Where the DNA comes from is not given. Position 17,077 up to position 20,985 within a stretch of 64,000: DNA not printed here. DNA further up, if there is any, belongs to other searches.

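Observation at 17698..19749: Three copies of a ~72-aa module inserted at separate points of the FdnG-like catalytic subunit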

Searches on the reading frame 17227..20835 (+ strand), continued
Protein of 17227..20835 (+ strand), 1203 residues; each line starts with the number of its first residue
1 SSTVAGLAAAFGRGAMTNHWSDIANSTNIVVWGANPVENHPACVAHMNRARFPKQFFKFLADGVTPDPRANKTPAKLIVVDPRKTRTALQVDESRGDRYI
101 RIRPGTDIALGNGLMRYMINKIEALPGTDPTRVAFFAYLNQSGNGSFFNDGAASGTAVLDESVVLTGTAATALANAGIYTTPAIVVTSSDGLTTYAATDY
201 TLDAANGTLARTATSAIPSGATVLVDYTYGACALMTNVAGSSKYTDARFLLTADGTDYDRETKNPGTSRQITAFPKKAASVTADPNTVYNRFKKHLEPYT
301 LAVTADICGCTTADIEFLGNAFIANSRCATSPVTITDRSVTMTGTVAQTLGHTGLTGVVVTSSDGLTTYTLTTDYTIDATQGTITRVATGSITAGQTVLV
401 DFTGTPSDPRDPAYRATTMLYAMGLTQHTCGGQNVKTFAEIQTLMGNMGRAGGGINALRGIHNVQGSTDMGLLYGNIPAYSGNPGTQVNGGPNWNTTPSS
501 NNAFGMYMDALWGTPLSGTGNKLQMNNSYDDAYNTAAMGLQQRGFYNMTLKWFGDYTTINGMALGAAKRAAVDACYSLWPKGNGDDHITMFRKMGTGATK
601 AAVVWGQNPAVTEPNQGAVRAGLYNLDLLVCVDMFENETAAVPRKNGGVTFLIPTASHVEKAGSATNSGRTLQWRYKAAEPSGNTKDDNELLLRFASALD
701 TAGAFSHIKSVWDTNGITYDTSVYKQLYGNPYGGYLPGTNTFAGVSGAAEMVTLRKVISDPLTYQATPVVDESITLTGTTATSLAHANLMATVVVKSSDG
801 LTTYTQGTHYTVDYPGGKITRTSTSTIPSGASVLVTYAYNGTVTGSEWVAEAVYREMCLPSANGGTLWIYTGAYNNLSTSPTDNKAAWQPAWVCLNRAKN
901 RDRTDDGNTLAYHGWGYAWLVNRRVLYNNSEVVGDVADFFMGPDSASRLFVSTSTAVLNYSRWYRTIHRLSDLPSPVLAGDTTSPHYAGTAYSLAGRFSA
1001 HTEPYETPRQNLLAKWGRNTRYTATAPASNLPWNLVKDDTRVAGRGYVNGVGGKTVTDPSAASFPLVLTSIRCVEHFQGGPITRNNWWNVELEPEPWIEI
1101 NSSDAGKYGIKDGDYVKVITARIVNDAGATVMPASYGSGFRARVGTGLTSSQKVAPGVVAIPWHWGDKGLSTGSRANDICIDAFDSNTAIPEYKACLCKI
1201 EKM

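Call 46: search_protein_families(library=pfam, proteins=[L017:5989-10116:+, L030:5989-9813:+, L046:5989-9321:+, L050:5989-9780:+, P0110, P0117], max_evalue=0.01)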
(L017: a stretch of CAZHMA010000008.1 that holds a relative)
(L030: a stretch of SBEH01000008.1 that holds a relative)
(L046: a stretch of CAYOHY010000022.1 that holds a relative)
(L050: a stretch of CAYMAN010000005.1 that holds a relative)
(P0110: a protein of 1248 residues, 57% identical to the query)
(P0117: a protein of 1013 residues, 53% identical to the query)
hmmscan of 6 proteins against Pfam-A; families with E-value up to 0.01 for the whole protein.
L017:5989-10116:+ (1376 aa): 2 families
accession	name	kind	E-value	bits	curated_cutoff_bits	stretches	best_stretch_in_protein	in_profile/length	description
PF00384.28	Molybdopterin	-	2.8e-31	109.3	24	1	16-893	97-352/353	Molybdopterin oxidoreductase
PF01568.27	Molydop_binding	-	1.7e-14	54.2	26.8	2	1228-1298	1-70/110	Molydopterin dinucleotide binding domain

L030:5989-9813:+ (1275 aa): 2 families
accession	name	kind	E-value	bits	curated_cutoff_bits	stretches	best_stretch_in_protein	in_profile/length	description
PF00384.28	Molybdopterin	-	2.1e-24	86.7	24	2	16-366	97-238/353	Molybdopterin oxidoreductase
PF01568.27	Molydop_binding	-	2.1e-15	57.1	26.8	2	1133-1190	1-57/110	Molydopterin dinucleotide binding domain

L046:5989-9321:+ (1111 aa): 2 families
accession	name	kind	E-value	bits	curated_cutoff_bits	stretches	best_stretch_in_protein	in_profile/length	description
PF00384.28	Molybdopterin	-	3.2e-19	69.6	24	1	99-683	135-347/353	Molybdopterin oxidoreductase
PF01568.27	Molydop_binding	-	6.6e-17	62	26.8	1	974-1104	1-109/110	Molydopterin dinucleotide binding domain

L050:5989-9780:+ (1264 aa): 2 families
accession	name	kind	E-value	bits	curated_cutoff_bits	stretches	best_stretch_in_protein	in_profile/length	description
PF00384.28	Molybdopterin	-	1.1e-31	110.7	24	1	16-840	97-353/353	Molybdopterin oxidoreductase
PF01568.27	Molydop_binding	-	2.8e-15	56.7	26.8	2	1129-1186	1-57/110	Molydopterin dinucleotide binding domain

P0110 (1248 aa): 2 families
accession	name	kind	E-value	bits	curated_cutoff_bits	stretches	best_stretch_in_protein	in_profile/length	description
PF00384.28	Molybdopterin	-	9.4e-32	110.8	24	1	1-824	98-353/353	Molybdopterin oxidoreductase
PF01568.27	Molydop_binding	-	2.5e-15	56.9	26.8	2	1113-1170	1-57/110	Molydopterin dinucleotide binding domain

P0117 (1013 aa): 2 families
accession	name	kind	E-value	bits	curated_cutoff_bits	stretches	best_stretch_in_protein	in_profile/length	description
PF00384.28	Molybdopterin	-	1.2e-27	97.4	24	1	2-600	99-352/353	Molybdopterin oxidoreductase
PF01568.27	Molydop_binding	-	8e-14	52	26.8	2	875-931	1-56/110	Molydopterin dinucleotide binding domain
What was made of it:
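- Tried and rejected: Pfam found nothing in the other large inserts of related enzymes (call 46).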

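Call 73: fold_search(model_id=the predicted structure, library=pdb)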
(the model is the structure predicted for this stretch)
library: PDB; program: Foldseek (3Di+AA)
matches with E <= 10: 467; with E <= 0.001: 97
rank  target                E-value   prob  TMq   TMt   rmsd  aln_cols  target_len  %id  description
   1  9qm1_A                6.3e-36  1.00  0.49  0.60  11.0      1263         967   21  W-formate dehydrogenase U192C from Desulfovibrio vulgaris - Soaked with Dithionite (released 2025-07-16)
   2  8cm6_A                2.0e-35  1.00  0.48  0.58  12.5      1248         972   21  W-formate dehydrogenase C872A from Desulfovibrio vulgaris - with Formamide (released 2023-09-27)
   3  1h0h_A                3.2e-35  1.00  0.48  0.58  11.9      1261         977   22  Tungsten containing Formate Dehydrogenase from Desulfovibrio Gigas (released 2003-02-20)
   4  8cm4_C                3.9e-35  1.00  0.47  0.57  11.4      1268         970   21  W-formate dehydrogenase C872A from Desulfovibrio vulgaris - exposed to oxygen (released 2023-09-27)
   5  6sdv_A                1.6e-34  1.00  0.46  0.56  13.1      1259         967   20  W-formate dehydrogenase from Desulfovibrio vulgaris - Formate reduced form (released 2020-03-11)
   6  9qm0_A                1.8e-34  1.00  0.48  0.59  12.1      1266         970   21  W-formate dehydrogenase U192C from Desulfovibrio vulgaris (released 2025-07-16)
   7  8bqh_A                2.1e-34  1.00  0.45  0.56  13.3      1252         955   20  W-formate dehydrogenase from Desulfovibrio vulgaris - Soaking with Formate 1.5 min (released 2023-01-18)
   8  8cm6_C                2.2e-34  1.00  0.48  0.58  11.7      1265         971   21  W-formate dehydrogenase C872A from Desulfovibrio vulgaris - with Formamide (released 2023-09-27)
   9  8rc9_A                2.2e-34  1.00  0.46  0.56  12.8      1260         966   21  W-formate dehydrogenase from Desulfovibrio vulgaris - Co-crystallized with Formate and Exposed to air for 2 h (released 2024-07-24)
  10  9rju_A                3.1e-34  1.00  0.46  0.56  12.8      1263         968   20  W-formate dehydrogenase from Nitratidesulfovibrio vulgaris (Desulfovibrio vulgaris) - anaerobic soaked with 50 bar CO2 (released 2026-03-04)
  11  6sdr_A                3.4e-34  1.00  0.46  0.56  13.2      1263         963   20  W-formate dehydrogenase from Desulfovibrio vulgaris - Oxidized form (released 2020-03-11)
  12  7z5o_AAA              5.6e-34  1.00  0.46  0.57  13.2      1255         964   21  W-formate dehydrogenase from Desulfovibrio vulgaris - Dithionite reduced form (released 2022-07-13)
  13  8cm5_A                5.9e-34  1.00  0.48  0.58  12.2      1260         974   21  W-formate dehydrogenase C872A from Desulfovibrio vulgaris (released 2023-09-27)
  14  8rcg_A                6.2e-34  1.00  0.48  0.59  11.4      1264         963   21  W-formate dehydrogenase M405S from Desulfovibrio vulgaris (released 2024-05-08)
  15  9rjy_A                7.7e-34  1.00  0.46  0.57  11.7      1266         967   21  W-formate dehydrogenase V197S from Nitratidesulfovibrio vulgaris (Desulfovibrio vulgaris) (released 2026-03-04)
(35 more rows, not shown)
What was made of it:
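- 16570..20838 (+): Formate dehydrogenase alpha subunit (Mo/W-bisPGD, FdnG/FdhA type). 1422 aa, read through the Sec codon. The AF2 model matches FDH structures at E ~1e-36 (call 73).
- On FdnG/FdhA-type formate dehydrogenase alpha subunit (Mo/W-bisPGD): Foldseek against 9QM1, 6SDR, 1H0H and 1KQF gives E 1e-32 to 1e-36 (call 73).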
